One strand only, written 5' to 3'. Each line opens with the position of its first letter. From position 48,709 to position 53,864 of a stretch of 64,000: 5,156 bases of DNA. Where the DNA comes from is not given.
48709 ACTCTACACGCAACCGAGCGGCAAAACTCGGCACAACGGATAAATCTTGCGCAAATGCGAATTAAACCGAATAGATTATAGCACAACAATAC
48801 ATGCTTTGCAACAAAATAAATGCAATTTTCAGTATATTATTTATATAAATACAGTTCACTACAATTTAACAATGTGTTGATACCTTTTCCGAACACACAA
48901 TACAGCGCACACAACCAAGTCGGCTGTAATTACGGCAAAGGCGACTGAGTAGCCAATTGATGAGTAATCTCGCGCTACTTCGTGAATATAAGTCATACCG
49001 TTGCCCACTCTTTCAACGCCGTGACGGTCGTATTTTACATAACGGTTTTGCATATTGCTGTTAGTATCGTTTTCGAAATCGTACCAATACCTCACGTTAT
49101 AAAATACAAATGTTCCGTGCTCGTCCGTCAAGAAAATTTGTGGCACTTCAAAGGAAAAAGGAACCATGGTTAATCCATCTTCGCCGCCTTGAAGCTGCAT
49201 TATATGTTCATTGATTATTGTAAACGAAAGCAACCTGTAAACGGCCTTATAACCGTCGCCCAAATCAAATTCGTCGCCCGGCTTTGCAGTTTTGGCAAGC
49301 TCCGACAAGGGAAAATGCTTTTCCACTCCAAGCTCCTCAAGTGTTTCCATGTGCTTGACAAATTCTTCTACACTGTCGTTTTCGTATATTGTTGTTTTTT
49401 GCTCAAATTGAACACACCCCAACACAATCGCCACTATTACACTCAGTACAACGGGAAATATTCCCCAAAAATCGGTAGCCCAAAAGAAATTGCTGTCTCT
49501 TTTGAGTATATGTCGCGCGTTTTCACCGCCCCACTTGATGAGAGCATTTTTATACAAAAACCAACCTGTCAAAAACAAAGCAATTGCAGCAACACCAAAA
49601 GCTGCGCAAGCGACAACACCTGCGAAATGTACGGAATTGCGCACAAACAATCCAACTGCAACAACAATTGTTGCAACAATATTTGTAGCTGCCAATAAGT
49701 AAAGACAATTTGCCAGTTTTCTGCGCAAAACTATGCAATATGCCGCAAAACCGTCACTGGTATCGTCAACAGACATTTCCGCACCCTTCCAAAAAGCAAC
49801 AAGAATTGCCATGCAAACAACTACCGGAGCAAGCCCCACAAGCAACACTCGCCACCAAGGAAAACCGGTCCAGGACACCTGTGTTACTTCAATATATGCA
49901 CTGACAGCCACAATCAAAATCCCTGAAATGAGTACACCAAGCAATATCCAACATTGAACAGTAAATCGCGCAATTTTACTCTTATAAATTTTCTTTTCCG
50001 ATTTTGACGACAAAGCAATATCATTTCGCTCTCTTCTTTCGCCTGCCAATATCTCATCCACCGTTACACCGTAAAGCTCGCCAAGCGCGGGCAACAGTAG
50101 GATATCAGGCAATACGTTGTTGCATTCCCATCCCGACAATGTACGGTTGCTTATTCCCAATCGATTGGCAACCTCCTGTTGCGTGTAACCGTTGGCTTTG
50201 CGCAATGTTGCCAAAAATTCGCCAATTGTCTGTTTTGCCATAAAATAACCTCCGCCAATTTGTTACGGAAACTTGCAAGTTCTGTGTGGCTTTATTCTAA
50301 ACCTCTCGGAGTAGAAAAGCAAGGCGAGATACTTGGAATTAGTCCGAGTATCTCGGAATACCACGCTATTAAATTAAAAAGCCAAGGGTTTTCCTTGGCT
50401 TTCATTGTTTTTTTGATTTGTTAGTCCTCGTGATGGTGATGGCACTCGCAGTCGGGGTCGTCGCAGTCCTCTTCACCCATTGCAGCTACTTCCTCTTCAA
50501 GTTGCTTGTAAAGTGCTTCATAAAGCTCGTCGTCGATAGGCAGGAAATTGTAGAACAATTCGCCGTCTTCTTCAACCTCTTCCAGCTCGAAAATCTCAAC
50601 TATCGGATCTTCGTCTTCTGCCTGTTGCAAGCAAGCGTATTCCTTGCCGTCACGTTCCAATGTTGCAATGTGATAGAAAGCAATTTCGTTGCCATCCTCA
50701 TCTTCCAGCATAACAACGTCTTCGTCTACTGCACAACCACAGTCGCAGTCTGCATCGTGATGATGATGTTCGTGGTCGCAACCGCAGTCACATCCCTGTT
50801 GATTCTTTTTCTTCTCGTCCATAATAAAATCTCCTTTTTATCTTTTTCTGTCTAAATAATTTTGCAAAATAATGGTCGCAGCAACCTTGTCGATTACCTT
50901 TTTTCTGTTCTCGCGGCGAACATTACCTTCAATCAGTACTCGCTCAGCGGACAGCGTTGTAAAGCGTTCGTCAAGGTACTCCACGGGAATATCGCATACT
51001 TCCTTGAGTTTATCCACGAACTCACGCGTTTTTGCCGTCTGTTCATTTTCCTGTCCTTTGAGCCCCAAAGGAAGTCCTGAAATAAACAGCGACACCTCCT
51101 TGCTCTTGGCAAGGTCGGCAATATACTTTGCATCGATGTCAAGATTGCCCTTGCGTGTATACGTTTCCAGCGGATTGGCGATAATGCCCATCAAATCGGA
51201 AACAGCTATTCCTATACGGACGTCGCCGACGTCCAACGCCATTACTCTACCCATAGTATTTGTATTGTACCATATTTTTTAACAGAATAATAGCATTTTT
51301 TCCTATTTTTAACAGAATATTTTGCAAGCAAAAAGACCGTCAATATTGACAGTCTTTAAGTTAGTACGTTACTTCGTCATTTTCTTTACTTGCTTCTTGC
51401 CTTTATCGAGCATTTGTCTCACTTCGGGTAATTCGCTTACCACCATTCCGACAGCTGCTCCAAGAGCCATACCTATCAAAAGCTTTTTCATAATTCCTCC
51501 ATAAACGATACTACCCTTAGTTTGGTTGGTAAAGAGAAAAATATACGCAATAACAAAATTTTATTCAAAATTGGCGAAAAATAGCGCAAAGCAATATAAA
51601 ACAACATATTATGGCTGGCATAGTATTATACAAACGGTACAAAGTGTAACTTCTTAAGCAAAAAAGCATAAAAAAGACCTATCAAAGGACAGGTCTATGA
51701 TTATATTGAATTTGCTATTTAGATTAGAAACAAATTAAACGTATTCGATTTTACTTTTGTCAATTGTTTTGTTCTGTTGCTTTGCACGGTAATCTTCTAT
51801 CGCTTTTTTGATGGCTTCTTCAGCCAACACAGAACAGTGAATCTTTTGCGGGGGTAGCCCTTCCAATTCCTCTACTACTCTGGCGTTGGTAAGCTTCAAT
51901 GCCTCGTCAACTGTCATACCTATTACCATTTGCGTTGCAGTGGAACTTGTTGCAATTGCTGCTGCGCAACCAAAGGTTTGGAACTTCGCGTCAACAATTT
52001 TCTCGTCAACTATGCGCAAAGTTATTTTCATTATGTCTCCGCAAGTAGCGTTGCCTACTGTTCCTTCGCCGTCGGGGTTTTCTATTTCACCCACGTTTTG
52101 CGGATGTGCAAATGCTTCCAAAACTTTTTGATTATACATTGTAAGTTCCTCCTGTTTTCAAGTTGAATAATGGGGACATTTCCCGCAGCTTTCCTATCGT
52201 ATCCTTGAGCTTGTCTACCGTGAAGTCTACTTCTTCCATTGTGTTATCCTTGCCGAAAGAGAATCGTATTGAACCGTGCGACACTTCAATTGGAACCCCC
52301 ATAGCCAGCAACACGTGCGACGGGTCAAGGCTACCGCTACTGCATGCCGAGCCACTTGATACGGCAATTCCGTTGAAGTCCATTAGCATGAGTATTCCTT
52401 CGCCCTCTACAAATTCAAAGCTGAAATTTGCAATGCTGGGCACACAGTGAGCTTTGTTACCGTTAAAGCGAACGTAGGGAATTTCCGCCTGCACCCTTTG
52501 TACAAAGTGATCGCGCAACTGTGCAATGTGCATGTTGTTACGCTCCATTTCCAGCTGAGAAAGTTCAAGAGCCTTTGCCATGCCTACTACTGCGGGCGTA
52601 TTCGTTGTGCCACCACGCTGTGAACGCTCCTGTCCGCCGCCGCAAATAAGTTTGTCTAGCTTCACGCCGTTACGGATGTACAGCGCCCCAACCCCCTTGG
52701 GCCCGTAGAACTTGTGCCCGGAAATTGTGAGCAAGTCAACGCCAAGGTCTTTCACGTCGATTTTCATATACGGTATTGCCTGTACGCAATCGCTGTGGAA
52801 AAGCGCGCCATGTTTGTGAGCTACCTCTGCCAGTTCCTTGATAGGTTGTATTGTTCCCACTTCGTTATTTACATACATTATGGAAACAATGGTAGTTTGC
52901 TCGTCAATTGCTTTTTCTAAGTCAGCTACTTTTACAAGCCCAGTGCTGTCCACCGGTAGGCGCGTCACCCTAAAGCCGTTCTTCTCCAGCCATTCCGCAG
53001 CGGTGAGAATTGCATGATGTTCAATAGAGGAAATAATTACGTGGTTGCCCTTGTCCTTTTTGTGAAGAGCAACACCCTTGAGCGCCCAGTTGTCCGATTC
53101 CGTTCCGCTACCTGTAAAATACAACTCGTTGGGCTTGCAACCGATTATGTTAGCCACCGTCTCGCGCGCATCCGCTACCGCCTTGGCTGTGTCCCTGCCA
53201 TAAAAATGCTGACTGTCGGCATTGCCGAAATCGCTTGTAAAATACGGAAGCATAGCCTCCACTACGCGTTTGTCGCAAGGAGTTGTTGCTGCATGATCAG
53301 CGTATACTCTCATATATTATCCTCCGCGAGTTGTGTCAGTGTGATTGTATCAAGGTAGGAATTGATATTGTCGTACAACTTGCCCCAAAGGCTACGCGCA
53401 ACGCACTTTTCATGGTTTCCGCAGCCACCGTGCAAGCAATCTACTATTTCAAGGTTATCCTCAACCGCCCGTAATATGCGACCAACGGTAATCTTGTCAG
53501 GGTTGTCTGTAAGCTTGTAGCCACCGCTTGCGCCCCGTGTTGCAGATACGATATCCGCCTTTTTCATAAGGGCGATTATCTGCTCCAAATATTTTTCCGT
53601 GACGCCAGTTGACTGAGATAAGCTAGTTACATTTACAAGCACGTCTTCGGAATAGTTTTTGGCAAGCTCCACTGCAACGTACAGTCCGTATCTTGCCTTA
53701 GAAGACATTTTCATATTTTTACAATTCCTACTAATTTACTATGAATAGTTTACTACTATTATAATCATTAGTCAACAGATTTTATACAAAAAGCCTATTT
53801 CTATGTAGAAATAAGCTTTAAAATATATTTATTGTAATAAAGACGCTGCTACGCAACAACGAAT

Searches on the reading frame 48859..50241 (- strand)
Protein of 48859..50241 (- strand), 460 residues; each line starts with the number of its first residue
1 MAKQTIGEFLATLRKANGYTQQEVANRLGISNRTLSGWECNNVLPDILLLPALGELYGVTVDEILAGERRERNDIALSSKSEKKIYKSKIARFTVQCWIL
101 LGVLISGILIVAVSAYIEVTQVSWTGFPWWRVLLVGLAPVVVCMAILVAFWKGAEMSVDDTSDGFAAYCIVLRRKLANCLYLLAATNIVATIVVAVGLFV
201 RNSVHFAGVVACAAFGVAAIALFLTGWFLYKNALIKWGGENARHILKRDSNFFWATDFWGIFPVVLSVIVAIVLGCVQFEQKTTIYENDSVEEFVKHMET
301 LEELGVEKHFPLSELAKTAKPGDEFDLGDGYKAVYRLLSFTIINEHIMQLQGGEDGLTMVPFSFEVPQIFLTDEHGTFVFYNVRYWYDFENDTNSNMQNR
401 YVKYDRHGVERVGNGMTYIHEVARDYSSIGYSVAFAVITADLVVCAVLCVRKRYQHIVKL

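Call 55: search_protein_families(library=pfam, proteins=[window:48859-50241:-], max_evalue=0.01)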
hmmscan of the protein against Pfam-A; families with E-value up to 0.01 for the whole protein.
window:48859-50241:- (460 aa): 5 families
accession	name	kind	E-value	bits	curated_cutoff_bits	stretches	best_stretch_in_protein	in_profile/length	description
PF01381.28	HTH_3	-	2.9e-09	37.2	23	1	10-64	1-55/55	Helix-turn-helix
PF12844.13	HTH_19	-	1.5e-08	34.8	30.2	1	7-68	1-62/64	Helix-turn-helix domain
PF13560.12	HTH_31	-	3.8e-08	34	27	1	6-64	2-61/64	Helix-turn-helix domain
PF13518.12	HTH_28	-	0.002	18.6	25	1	14-39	8-33/52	Helix-turn-helix domain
PF13384.12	HTH_23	-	0.0068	16.6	24.6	0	15-38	14-37/50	Homeodomain-like domain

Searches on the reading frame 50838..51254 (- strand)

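Call 52: search_protein_families(library=pfam, proteins=[window:50838-51254:-], max_evalue=0.01)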
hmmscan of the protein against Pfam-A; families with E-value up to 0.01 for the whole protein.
window:50838-51254:- (138 aa): 1 family
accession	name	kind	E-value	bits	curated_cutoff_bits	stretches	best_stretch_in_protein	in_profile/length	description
PF03652.20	RuvX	-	2.2e-42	145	29.2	1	3-135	2-133/134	Holliday junction resolvase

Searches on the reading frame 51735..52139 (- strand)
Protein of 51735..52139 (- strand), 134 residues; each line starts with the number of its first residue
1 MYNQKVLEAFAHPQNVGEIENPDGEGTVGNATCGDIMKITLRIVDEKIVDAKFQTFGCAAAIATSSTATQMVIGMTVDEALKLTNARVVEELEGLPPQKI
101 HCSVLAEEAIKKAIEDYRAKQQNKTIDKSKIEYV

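Call 52: search_protein_families(library=pfam, proteins=[window:51735-52139:-], max_evalue=0.01)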
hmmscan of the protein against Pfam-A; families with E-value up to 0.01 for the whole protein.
window:51735-52139:- (134 aa): 1 family
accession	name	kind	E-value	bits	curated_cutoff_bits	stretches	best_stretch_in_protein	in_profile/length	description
PF01592.21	NifU_N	-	2.6e-47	160.5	22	1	1-122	1-125/127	NifU-like N terminal domain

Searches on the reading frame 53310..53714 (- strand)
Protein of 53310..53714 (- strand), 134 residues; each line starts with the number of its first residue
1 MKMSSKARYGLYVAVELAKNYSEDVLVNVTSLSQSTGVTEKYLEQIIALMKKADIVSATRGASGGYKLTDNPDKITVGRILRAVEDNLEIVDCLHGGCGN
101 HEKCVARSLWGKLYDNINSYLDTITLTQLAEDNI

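Call 52: search_protein_families(library=pfam, proteins=[window:53310-53714:-], max_evalue=0.01)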
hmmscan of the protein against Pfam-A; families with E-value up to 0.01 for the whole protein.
window:53310-53714:- (134 aa): 1 family
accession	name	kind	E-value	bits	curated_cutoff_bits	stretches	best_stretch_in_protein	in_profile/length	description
PF02082.26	Rrf2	-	2.3e-33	115.6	30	1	3-132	1-132/132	Iron-dependent Transcriptional regulator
